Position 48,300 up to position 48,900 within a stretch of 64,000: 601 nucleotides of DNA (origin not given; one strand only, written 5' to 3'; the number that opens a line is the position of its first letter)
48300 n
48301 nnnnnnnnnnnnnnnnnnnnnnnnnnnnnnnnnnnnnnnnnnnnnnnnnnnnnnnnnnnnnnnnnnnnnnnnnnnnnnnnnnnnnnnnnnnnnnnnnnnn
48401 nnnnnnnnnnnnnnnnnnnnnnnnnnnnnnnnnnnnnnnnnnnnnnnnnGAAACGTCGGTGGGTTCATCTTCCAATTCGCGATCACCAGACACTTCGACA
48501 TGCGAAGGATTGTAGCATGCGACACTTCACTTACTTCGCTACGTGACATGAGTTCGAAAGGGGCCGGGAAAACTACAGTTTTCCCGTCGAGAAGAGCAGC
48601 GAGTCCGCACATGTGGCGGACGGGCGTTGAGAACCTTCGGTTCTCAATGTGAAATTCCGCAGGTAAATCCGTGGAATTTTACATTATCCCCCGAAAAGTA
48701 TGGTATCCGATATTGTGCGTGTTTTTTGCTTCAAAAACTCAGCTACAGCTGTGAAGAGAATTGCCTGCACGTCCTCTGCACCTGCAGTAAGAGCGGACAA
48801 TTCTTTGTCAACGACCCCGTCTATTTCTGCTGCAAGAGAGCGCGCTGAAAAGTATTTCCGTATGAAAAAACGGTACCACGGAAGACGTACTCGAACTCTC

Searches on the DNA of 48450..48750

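Call 77: search_rna_families(source=window, start=48450, end=48750, threshold=evalue, max_evalue=10)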
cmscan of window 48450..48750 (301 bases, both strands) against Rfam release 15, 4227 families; matches with E-value up to 10: 3.
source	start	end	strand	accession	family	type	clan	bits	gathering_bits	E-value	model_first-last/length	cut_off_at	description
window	48637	48696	+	RF04255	MIR8001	Gene; miRNA;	-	14.3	90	6.2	1-67/67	no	MIR8001 microRNA precursor family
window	48641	48687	-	RF04255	MIR8001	Gene; miRNA;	-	13.8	90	8.2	1-67/67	no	MIR8001 microRNA precursor family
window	48719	48740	+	RF00037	IRE_I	Cis-reg;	-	12.5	34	9.6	1-36/36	no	Iron response element I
